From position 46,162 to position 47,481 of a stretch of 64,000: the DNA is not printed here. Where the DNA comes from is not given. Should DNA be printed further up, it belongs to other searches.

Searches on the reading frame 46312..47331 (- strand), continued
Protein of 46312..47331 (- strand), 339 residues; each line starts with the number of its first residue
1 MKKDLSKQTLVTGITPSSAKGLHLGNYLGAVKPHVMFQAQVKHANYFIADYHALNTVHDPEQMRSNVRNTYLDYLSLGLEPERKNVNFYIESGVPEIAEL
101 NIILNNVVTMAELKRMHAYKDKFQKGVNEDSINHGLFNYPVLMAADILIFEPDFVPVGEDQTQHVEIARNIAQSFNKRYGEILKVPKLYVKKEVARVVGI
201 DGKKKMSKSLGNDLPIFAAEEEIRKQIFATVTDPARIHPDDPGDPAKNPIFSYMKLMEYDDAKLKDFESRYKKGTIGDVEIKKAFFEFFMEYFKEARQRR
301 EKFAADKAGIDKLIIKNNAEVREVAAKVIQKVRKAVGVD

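Call 53: search_protein_families(library=ncbifam, proteins=[window:46312-47331:-, L101:1462-1716:+, L102:165-1478:+, L101:2592-3479:+])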
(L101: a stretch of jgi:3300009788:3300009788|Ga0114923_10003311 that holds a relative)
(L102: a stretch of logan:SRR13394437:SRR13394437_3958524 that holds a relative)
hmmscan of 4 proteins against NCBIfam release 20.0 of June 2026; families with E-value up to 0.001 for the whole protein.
window:46312-47331:- (339 aa): 11 families
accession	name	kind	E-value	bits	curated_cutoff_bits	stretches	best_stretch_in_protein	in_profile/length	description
NF009207.0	PRK12556.1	equivalog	3.1e-87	292.6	479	1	7-339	3-332/332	tryptophan--tRNA ligase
TIGR00233.1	trpS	equivalog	2.5e-82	276.8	176.75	1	7-337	2-327/328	tryptophan--tRNA ligase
NF008923.0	PRK12284.1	equivalog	1e-74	251.9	597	1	8-338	3-331/431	tryptophan--tRNA ligase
NF008922.0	PRK12283.1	equivalog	4.2e-65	220.2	572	2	7-181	3-173/400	tryptophan--tRNA ligase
NF008927.0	PRK12285.1-4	equivalog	8.1e-22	77.8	478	1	6-304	72-363/385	tryptophan--tRNA ligase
NF008925.0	PRK12285.1-2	equivalog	9.7e-22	77.4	451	1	6-304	61-354/365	tryptophan--tRNA ligase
NF008926.0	PRK12285.1-3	equivalog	1.5e-13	50.5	320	1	7-176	65-229/429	tryptophan--tRNA ligase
NF006330.0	PRK08560.1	equivalog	4e-12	45.8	220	1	13-282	38-290/342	tyrosine--tRNA ligase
NF008924.0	PRK12285.1-1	equivalog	3.6e-11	42.9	644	1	12-303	78-358/381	tryptophan--tRNA ligase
TIGR00234.1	tyrS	equivalog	2.6e-08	33.4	113.8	1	7-214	35-240/406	tyrosine--tRNA ligase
NF008928.0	PRK12285.1-5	equivalog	0.00013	20.6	891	1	36-175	118-252/530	tryptophan--tRNA ligase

L101:1462-1716:+ (84 aa): 2 families
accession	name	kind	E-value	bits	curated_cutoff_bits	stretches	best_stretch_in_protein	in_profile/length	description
TIGR01321.1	TrpR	equivalog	9.1e-16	58.1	67.25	1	7-79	10-85/94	trp operon repressor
TIGR02531.1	yecD_yerC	hypoth_equivalog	3.4e-08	33.8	42.2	1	5-78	4-77/88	YerC/YecD family TrpR-related protein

L102:165-1478:+ (437 aa): 25 families
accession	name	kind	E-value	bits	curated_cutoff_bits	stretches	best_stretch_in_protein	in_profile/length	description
NF009057.0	PRK12391.1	equivalog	1.6e-210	699.3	366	1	6-436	6-430/441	TrpB-like pyridoxal phosphate-dependent enzyme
TIGR01415.1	trpB_rel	hypoth_equivalog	2.1e-194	646.1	518.85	1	14-434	2-418/419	TrpB-like pyridoxal phosphate-dependent enzyme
NF010376.0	PRK13803.1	equivalog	1e-48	166.6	819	1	67-433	242-596/600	bifunctional phosphoribosylanthranilate isomerase/tryptophan synthase subunit beta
TIGR00263.1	trpB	equivalog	3.1e-48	164.8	392.45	1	66-428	31-381/385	tryptophan synthase subunit beta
NF010375.0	PRK13802.1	equivalog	3.7e-33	114.6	1386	1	82-428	325-669/695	bifunctional indole-3-glycerol phosphate synthase/tryptophan synthase subunit beta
NF004996.0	PRK06381.1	equivalog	1.4e-15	57.2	266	1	83-187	15-114/319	threonine synthase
NF006390.0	PRK08639.1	equivalog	9.1e-14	51.2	421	2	69-184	11-121/418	threonine ammonia-lyase IlvA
TIGR02079.1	THD1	equivalog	1.5e-11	43.7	440.55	2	75-184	8-112/410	threonine ammonia-lyase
NF006050.0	PRK08197.1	equivalog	1.7e-11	43.5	303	1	84-165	81-160/406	threonine synthase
TIGR01139.1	cysK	equivalog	8e-11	41.7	350.95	1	84-414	8-285/298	cysteine synthase A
NF006094.0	PRK08246.1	subfamily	3.4e-10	39.8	331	1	70-307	10-208/310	serine/threonine dehydratase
TIGR01136.1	cysKM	subfamily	2.4e-09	37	344.15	1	84-415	8-286/299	cysteine synthase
NF007989.0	PRK10717.1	equivalog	1e-08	34.6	387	1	75-301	6-214/334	cysteine synthase A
NF040741.1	ornith_OrtB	equivalog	1.9e-08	33.2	550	1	97-161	79-142/464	2-amino-4-oxopentanoate thiolase subunit OrtB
NF005292.0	PRK06815.1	equivalog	1.6e-07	30.7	371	1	73-192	11-125/320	threonine/serine dehydratase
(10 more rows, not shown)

L101:2592-3479:+ (295 aa): 5 families
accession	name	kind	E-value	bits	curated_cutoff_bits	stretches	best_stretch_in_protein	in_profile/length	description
TIGR00950.1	2A78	equivalog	1.4e-24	86.9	230.2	1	20-289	5-264/264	carboxylate/amino acid/amine transporter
NF050091.1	ArAmAcExpYddG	equivalog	8.4e-16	58.3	300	1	27-291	26-282/285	aromatic amino acid exporter YddG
NF008676.0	PRK11689.1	equivalog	4.1e-10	39.3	194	1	15-290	14-286/297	aromatic amino acid DMT transporter YddG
NF011959.0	PRK15430.1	equivalog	0.00029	20.2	540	0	61-283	69-275/296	EamA family transporter RarD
NF051482.1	EbrB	exception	0.0004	21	160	0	76-136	42-100/105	SMR family multidrug efflux transporter EbrB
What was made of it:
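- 46312..47331 (-): Second regulated gene: trpS (tryptophan--tRNA ligase, 339 aa), 19 nt downstream of the racemase. NCBIfam TIGR00233 trpS scores 276.8 bits (cutoff 176.75) (call 53).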

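Call 61: find_encoding_contigs(protein=P0121, flank=1500, max_places=2)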
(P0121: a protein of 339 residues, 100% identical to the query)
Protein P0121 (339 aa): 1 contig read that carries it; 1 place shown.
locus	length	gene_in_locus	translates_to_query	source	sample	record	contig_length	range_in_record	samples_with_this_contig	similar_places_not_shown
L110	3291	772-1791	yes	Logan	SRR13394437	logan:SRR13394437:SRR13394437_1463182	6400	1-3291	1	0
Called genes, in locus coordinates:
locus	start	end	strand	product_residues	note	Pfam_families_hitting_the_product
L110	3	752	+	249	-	?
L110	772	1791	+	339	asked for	PF00579:tRNA-synt_1b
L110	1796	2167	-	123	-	-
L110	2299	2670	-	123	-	PF00072:Response_reg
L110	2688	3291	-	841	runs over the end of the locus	PF13426:PAS_9 (weak), PF13188:PAS_8 (weak), PF13426:PAS_9, PF00989:PAS, PF08448:PAS_4, PF13426:PAS_9, PF00512:HisKA, PF02518:HATPase_c, +1 more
